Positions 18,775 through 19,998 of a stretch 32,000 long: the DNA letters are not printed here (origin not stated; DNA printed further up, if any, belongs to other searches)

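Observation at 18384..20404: PaREP1-like / compact ABC-type ATPase / PIN-like three-gene module: candidate new ATPase-nuclease defence system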

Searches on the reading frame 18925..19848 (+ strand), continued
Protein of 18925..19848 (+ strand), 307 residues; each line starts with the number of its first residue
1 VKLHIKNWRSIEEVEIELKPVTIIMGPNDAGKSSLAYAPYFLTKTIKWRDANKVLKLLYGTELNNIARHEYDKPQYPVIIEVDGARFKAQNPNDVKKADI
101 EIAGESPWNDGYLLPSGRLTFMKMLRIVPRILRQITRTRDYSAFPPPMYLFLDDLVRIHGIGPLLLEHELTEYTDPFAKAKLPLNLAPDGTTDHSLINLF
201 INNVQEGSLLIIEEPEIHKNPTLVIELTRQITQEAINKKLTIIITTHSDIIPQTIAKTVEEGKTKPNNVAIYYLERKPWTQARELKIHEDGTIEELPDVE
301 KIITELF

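Call 43: search_protein_families(library=pfam, alignment_id=A2, max_evalue=0.01)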
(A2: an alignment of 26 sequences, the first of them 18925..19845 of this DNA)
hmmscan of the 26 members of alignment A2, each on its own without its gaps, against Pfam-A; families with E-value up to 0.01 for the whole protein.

A. member 1, window:18925-19845:+ (307 aa): 6 families
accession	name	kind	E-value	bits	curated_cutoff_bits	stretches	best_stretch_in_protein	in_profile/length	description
PF13175.12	AAA_15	-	2.6e-19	70.5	32.1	2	2-81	5-80/374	AAA ATPase domain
PF13304.12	AAA_21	-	8.5e-10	39.6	27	1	181-249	232-300/304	AAA domain, putative AbiEii toxin, Type IV TA system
PF13476.12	AAA_23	-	2.3e-09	38.6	27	1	2-37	1-37/201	AAA domain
PF02463.25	SMC_N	-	0.00013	21.9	40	1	2-43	4-49/220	RecF/RecN/SMC N terminal domain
PF13555.12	AAA_29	-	0.00049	20.2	27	1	3-36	4-39/61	P-loop containing region of AAA domain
PF12476.13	DUF3696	-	0.0026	18.4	22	1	265-298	2-39/52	Protein of unknown function (DUF3696)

B. families by the number of members that match (of 26 scanned): 7 families
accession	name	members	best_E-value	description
PF13175.12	AAA_15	26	2.1e-23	AAA ATPase domain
PF13304.12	AAA_21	26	9.1e-14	AAA domain, putative AbiEii toxin, Type IV TA system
PF13476.12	AAA_23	21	2.3e-09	AAA domain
PF11398.14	DUF2813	18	7.3e-06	Protein of unknown function (DUF2813)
PF13555.12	AAA_29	16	0.00049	P-loop containing region of AAA domain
PF02463.25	SMC_N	10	0.00013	RecF/RecN/SMC N terminal domain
PF12476.13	DUF3696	10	0.00023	Protein of unknown function (DUF3696)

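Call 54: search_solved_structures(query=A2, max_evalue=0.001)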
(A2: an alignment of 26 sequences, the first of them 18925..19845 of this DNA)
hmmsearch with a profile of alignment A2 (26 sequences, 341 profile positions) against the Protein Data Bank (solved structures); distinct sequences matched with E-value up to 0.001: 17.
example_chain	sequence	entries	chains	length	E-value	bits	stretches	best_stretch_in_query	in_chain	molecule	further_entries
6p74_A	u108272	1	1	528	6.4e-09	39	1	3-40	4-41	Putative ATP-dependent endonuclease of the OLD family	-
8jq9_B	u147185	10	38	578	5.8e-06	29.2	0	3-44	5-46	Endonuclease GajA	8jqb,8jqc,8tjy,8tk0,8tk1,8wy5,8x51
8wy4_A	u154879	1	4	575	6.1e-06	29.2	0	3-44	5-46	Endonuclease GajA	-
8sm3_A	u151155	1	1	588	6.4e-06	29.1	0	3-44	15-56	Endonuclease GajA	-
8u7i_A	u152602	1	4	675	6.7e-06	29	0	3-44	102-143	Endonuclease GajA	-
8j4t_A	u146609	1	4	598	6.8e-06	29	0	3-44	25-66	Endonuclease GajA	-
9kjx_B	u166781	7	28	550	0.00015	24.6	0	3-40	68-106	AAA family ATPase | Retron I-A effector PtuA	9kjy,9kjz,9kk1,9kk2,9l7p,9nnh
9vkz_A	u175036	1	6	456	0.00024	23.9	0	236-289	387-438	Retron Ec78 probable ATPase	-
9vh1_D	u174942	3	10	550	0.00029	23.6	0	237-289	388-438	Retron Ec78 probable ATPase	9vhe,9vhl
9nnk_C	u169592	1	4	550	0.00032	23.5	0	3-40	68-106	Retreon I-A effector PtuA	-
3qku_A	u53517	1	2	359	0.00064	22.5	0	3-40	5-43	DNA double-strand break repair rad50 ATPase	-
9u9y_A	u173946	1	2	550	0.00078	22.3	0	237-289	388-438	AAA family ATPase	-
4nck_A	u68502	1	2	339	0.00086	22.1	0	3-40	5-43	DNA double-strand break repair Rad50 ATPase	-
3qkt_A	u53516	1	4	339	0.0009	22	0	3-40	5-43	DNA double-strand break repair rad50 ATPase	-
9nnb_C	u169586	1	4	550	0.0009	22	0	3-40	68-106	Retron I-A effector PtuA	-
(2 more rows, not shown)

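Call 57: find_encoding_contigs(protein=P0028, flank=6000, max_places=2)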
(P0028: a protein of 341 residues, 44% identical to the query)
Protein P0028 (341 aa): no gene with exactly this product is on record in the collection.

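Call 58: find_encoding_contigs(protein=P0026, flank=6000, max_places=2)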
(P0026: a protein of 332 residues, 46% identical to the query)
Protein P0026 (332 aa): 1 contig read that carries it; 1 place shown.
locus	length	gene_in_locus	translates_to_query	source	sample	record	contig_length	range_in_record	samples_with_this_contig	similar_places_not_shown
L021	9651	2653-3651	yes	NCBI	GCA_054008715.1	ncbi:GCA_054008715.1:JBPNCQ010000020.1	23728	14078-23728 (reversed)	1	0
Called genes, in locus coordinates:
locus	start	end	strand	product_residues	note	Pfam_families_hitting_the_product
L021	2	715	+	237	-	?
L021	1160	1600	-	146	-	PF01909:NTP_transf_2 (weak), PF18765:Polbeta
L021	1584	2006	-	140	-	PF01934:HepT-like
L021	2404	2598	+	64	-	-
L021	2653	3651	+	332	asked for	PF13175:AAA_15, PF13476:AAA_23 (weak), PF13304:AAA_21 (weak), PF13175:AAA_15 (weak)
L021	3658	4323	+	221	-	-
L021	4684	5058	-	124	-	-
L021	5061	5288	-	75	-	-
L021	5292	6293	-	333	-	PF11398:DUF2813, PF13175:AAA_15, PF13304:AAA_21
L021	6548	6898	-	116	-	PF01909:NTP_transf_2, PF18765:Polbeta (weak)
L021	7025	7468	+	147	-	PF05942:PaREP1 (weak)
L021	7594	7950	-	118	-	-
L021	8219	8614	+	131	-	PF13650:Asp_protease_2, PF13975:gag-asp_proteas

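Call 59: find_encoding_contigs(protein=P0014, flank=6000, max_places=2)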
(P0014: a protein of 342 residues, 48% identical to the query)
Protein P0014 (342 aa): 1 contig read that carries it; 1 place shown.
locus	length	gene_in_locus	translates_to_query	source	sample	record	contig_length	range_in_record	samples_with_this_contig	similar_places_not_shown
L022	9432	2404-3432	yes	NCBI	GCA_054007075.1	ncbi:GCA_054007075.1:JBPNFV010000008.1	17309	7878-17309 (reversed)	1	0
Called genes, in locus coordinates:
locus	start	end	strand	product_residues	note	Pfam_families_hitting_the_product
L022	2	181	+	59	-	?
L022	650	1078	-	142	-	PF01909:NTP_transf_2 (weak), PF18765:Polbeta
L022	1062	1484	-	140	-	PF01934:HepT-like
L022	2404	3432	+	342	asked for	PF13175:AAA_15, PF13476:AAA_23 (faint), PF13304:AAA_21 (faint)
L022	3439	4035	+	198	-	-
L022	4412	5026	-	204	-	-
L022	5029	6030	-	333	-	PF02463:SMC_N (faint), PF11398:DUF2813, PF13175:AAA_15, PF13304:AAA_21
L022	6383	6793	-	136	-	PF05168:HEPN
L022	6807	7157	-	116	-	PF01909:NTP_transf_2, PF18765:Polbeta (weak)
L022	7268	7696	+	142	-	PF05942:PaREP1 (weak)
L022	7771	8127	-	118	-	-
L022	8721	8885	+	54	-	-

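Call 61: find_related_loci(query=A2, collection=viral_contigs, flank=5000)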
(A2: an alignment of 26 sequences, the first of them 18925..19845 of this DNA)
Query A2 (307 aa) in viral_contigs; peptide patterns used: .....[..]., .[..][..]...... (x = any residue, [..] = any of these).
33 stretches matched a pattern; 1 encode a relative of the query (tblastn E <= 1e-3); 1 distinct loci.
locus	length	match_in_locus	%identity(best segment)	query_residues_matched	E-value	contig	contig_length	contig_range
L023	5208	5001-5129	49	3-44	3e-6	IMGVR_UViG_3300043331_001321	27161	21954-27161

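Call 83: predict_structure(alignment_id=A2)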
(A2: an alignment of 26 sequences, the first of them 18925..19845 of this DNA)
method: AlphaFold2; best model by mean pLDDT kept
length: 307 residues; sequences in the alignment: 26
mean_pLDDT: 86.8   pTM: 0.88
mean pLDDT of the five models: 86.8, 86.1, 85.0, 84.7, 84.7
residues with pLDDT >= 90: 179; 70-90: 79; 50-70: 49; < 50: 0
segments of 3 or more residues with pLDDT < 50: none
pLDDT, mean of each block of 10 residues (from residue 1): 96 97 93 96 95 93 89 92 95 68 94 92 74 67 83 86 60 72 74 89 96 86 91 97 95 95 96 92 94 74 59
secondary structure, 60 per line:
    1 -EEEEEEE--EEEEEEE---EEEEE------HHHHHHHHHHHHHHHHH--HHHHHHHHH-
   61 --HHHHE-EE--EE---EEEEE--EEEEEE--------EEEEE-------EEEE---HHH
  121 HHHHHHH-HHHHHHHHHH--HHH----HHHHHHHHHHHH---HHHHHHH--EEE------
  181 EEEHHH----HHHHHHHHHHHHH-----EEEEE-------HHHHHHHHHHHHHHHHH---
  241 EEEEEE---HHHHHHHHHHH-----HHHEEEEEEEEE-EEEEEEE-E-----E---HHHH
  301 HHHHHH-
elements in order: E2-8 E11-17 E21-25 H32-48 H51-59 H63-66 E78-82 E85-90 E99-103 E111-114 H118-127 H129-138 H148-159 H163-169 E172-174 E181-183 H191-203 E209-213 H221-237 E241-246 H250-260 E269-277 E279-285 H297-306

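Call 85: fold_search(model_id=the predicted structure, library=pdb)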
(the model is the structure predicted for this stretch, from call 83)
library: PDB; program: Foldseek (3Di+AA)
matches with E <= 10: 1098; with E <= 0.001: 217
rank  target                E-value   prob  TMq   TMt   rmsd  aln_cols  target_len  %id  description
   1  6p74                  8.8e-11  1.00  0.51  0.32  12.3       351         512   15  OLD nuclease from Thermus Scotoductus (released 2020-01-29)
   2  9lp9_B                6.0e-09  1.00  0.44  0.21  13.9       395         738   11  The cryo-EM structure of retron Eco8 in a standby state (released 2025-11-19)
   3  9x9b_B                8.0e-09  1.00  0.49  0.22  14.5       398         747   12  Retron-Eco8 complex with ATP-Mg2+ (released 2026-03-04)
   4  4ncj_A                1.0e-08  1.00  0.43  0.42  10.0       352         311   14  Crystal Structure of Pyrococcus furiosis Rad50 R805E mutation with ADP Beryllium Flouride (released 2014-03-05)
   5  8ro9_C                1.2e-08  1.00  0.52  0.50   7.5       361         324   11  Human cohesin SMC1A-HD(longCC-EQ)/RAD21-C complex - Open/closed P-loop conformation (released 2024-09-11)
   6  8x5i_D                1.4e-08  1.00  0.54  0.32  15.0       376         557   14  Structure of ATP/Mg2+ bound Gabija GajA (released 2024-02-28)
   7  3qkt_B                1.4e-08  1.00  0.41  0.40  11.3       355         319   14  Rad50 ABC-ATPase with adjacent coiled-coil region in complex with AMP-PNP (released 2011-03-30)
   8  4ncj_D                1.5e-08  1.00  0.41  0.40  10.7       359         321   15  Crystal Structure of Pyrococcus furiosis Rad50 R805E mutation with ADP Beryllium Flouride (released 2014-03-05)
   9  9lpa_B                1.6e-08  1.00  0.49  0.23  13.8       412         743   13  The cryo-EM structure of retron Eco8 in an active state (released 2025-11-19)
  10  8x5i_B                1.8e-08  1.00  0.50  0.29  15.7       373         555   13  Structure of ATP/Mg2+ bound Gabija GajA (released 2024-02-28)
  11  9x94_J                1.8e-08  1.00  0.42  0.20  14.2       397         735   12  Apo Retron-Eco8 complex (released 2026-03-18)
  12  9x94_F                2.3e-08  1.00  0.40  0.20  14.9       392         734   12  Apo Retron-Eco8 complex (released 2026-03-18)
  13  8roa_A                3.1e-08  1.00  0.50  0.46   9.2       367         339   10  Human cohesin SMC1A-HD(longCC-EQ)/RAD21-C complex - ADP-bound conformation (released 2024-09-11)
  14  3qku_A                3.3e-08  1.00  0.44  0.39  12.9       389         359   11  Mre11 Rad50 binding domain in complex with Rad50 and AMP-PNP (released 2011-03-30)
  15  4ncj_C                3.5e-08  1.00  0.41  0.40  11.2       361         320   14  Crystal Structure of Pyrococcus furiosis Rad50 R805E mutation with ADP Beryllium Flouride (released 2014-03-05)
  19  8sux_F                5.2e-08  1.00  0.45  0.39  12.8       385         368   13  Structure of E. coli PtuA hexamer (released 2024-01-10)
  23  8sux_C                7.0e-08  1.00  0.46  0.39  13.6       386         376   15  Structure of E. coli PtuA hexamer (released 2024-01-10)
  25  8sux_D                7.8e-08  1.00  0.48  0.41  11.8       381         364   13  Structure of E. coli PtuA hexamer (released 2024-01-10)
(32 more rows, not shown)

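Call 90: find_encoding_contigs(protein=P0020, flank=5000, max_places=2)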
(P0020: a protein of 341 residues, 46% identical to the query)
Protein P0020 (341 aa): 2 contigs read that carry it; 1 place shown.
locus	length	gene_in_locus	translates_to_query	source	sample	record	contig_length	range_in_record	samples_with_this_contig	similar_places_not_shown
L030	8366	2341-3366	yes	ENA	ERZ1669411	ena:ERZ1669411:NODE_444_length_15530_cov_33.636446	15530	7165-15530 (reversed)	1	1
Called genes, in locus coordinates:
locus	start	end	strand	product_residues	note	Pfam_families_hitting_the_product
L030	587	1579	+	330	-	PF11398:DUF2813 (weak), PF13175:AAA_15, PF13304:AAA_21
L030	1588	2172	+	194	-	-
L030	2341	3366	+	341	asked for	PF11398:DUF2813 (faint), PF13175:AAA_15, PF13304:AAA_21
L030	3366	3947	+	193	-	-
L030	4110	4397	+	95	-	PF00535:Glycos_transf_2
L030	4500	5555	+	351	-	PF01408:GFO_IDH_MocA, PF22725:GFO_IDH_MocA_C3, PF02894:GFO_IDH_MocA_C (weak)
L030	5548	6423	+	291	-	-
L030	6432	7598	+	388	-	PF13439:Glyco_transf_4, PF13579:Glyco_trans_4_4 (weak), PF00534:Glycos_transf_1, PF13692:Glyco_trans_1_4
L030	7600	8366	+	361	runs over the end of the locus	PF08323:Glyco_transf_5 (faint), PF13477:Glyco_trans_4_2, PF13439:Glyco_transf_4, PF13579:Glyco_trans_4_4, PF20706:GT4-conflict, PF00534:Glycos_transf_1, PF13692:Glyco_trans_1_4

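Call 91: find_encoding_contigs(protein=P0022, flank=5000, max_places=2)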
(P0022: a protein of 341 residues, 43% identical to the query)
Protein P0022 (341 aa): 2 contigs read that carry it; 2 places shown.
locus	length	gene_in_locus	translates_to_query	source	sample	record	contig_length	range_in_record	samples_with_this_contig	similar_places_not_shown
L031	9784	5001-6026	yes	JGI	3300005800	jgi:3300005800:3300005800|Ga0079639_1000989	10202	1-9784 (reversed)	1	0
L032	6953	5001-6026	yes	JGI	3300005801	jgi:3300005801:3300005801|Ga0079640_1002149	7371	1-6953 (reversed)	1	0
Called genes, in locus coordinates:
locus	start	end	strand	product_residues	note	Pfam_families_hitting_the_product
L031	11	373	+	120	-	-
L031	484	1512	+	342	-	PF01637:ATPase_2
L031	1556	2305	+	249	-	PF01909:NTP_transf_2, PF18765:Polbeta (weak), PF05168:HEPN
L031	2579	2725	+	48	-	-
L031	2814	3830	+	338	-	PF01637:ATPase_2, PF13191:AAA_16 (weak)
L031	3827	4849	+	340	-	PF25199:nSTAND_NTPase5 (faint), PF01637:ATPase_2, PF13191:AAA_16 (weak)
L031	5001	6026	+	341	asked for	PF13175:AAA_15, PF13304:AAA_21 (faint)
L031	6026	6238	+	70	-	-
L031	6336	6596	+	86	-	-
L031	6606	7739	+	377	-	PF13506:Glyco_transf_21, PF00535:Glycos_transf_2, PF13641:Glyco_tranf_2_3, PF13632:Glyco_trans_2_3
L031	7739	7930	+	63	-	-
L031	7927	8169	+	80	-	PF18765:Polbeta (weak)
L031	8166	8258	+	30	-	-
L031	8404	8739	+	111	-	-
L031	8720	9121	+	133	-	PF05168:HEPN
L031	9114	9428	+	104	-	PF01909:NTP_transf_2, PF18765:Polbeta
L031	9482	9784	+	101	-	?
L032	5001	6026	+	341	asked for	PF13175:AAA_15, PF13304:AAA_21 (faint)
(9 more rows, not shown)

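Call 92: find_encoding_contigs(protein=P0017, flank=5000, max_places=2)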
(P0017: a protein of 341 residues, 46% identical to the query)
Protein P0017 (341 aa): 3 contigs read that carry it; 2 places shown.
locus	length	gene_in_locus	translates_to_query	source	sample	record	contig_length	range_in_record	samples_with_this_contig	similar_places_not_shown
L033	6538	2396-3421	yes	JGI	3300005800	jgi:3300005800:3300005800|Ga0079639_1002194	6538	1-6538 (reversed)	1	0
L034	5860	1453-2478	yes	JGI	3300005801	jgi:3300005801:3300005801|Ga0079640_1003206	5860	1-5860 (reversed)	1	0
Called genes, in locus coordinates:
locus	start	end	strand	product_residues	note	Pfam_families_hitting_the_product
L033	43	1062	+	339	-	PF02463:SMC_N (weak), PF11398:DUF2813 (weak), PF13175:AAA_15, PF13476:AAA_23, PF13304:AAA_21, PF13175:AAA_15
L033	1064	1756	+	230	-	PF11536:DUF3226 (weak)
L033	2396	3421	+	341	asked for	PF13175:AAA_15, PF13304:AAA_21 (faint)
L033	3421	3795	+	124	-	-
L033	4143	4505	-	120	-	PF13650:Asp_protease_2, PF13975:gag-asp_proteas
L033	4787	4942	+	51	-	-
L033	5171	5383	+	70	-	-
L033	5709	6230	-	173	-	PF05942:PaREP1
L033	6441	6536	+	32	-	?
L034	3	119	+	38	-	?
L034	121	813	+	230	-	PF11536:DUF3226 (weak)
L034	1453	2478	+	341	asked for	PF13175:AAA_15, PF13304:AAA_21 (faint)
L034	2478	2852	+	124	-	-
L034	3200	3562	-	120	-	PF13650:Asp_protease_2, PF13975:gag-asp_proteas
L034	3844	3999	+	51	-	-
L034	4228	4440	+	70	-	-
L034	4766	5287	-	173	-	PF05942:PaREP1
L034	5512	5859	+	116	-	?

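Call 95: search_protein_families(library=pfam, proteins=[L030:1588-2172:+, L022:4412-5026:-, L033:1064-1756:+, L031:1556-2305:+], max_evalue=0.1)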
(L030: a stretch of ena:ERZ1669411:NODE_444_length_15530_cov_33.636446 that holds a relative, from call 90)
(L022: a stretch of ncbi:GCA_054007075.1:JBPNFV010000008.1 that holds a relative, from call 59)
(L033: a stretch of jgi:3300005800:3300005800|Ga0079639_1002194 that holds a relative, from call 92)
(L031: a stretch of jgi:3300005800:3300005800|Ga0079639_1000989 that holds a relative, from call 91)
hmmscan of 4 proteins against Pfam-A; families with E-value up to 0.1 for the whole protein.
L030:1588-2172:+ (194 aa): 0 families

L022:4412-5026:- (204 aa): 2 families
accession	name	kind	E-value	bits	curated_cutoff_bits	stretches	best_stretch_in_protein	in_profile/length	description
PF24549.1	DUF7602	-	0.0065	16.8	27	1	140-173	16-49/89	Domain of unknown function (DUF7602)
PF13670.12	PepSY_2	-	0.01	16.2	24.3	1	86-121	27-64/83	Peptidase propeptide and YPEB domain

L033:1064-1756:+ (230 aa): 2 families
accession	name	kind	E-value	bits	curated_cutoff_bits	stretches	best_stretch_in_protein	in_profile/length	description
PF11536.14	DUF3226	-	3.9e-06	27.2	27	1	23-121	2-96/208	Protein of unknown function (DUF3226)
PF20469.4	OLD-like_TOPRIM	-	0.018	16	23.2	1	22-58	4-43/67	Overcoming lysogenization defect protein-like, TOPRIM domain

L031:1556-2305:+ (249 aa): 4 families
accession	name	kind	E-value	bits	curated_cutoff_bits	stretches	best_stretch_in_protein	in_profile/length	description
PF05168.19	HEPN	-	1.8e-12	47.9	22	1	122-237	3-116/117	HEPN domain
PF01909.29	NTP_transf_2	-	4.6e-10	40.2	21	1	23-60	12-50/93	Nucleotidyltransferase domain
PF18765.7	Polbeta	-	3.4e-07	30.8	26.9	1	30-70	16-58/93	Polymerase beta, Nucleotidyltransferase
PF22600.2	MTPAP-like_central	-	0.014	15.9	27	1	28-58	40-70/139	Poly(A) RNA polymerase, mitochondrial-like, central palm domain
